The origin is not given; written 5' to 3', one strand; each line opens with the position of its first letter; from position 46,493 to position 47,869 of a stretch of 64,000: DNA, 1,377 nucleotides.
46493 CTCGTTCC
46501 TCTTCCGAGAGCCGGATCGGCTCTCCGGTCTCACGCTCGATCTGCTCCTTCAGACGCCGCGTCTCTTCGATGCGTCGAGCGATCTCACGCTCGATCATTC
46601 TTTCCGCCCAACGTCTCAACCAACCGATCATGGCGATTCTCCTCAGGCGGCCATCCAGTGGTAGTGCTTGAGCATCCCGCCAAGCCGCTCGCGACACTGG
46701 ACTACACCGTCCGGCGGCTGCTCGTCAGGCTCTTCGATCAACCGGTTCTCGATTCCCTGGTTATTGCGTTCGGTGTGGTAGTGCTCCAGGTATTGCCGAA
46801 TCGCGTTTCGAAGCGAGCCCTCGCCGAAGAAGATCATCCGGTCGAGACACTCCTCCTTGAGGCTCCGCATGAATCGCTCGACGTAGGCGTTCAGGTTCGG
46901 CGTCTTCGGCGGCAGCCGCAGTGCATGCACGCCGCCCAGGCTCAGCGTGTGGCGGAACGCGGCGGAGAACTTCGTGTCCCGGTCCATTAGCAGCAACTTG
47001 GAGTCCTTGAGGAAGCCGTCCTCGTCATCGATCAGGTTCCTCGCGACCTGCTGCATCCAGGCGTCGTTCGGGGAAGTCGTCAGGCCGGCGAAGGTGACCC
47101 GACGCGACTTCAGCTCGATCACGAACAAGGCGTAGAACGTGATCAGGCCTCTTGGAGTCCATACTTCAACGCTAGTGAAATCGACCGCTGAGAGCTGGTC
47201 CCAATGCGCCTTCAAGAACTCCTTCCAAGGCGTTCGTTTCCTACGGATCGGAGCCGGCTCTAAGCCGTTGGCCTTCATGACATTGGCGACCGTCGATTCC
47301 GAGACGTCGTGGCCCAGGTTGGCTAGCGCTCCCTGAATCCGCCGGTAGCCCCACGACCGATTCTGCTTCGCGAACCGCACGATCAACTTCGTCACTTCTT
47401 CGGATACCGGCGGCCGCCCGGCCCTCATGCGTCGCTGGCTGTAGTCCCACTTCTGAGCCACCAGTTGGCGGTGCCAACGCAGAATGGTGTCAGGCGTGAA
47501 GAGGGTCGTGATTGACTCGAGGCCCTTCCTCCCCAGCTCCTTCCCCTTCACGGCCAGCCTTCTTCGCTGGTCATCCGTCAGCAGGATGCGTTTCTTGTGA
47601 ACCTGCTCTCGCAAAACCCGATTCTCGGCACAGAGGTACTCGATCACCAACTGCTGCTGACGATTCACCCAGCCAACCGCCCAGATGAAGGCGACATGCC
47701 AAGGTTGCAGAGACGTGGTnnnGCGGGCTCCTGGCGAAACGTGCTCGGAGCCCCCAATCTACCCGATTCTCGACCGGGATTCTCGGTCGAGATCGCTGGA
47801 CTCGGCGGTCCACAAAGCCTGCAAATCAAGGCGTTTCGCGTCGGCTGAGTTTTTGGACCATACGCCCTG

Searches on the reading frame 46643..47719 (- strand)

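Call 96: search_protein_families(library=pfam, proteins=[window:46643-47719:-], max_evalue=0.0001)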
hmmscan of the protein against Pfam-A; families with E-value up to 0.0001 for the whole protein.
window:46643-47719:- (358 aa): 4 families
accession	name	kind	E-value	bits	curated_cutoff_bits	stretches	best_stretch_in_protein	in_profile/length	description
PF13683.12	rve_3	-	4.1e-10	39.7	26.5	1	268-325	7-64/67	Integrase core domain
PF13276.12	HTH_21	-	6.1e-10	39.6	28.1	1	107-162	4-60/60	HTH-like domain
PF13565.12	HTH_32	-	1.1e-07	32.7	33.7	1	78-147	1-72/73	Homeodomain-like domain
PF01498.24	HTH_Tnp_Tc3_2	-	1.8e-05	25.3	31.5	0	113-161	4-52/72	Transposase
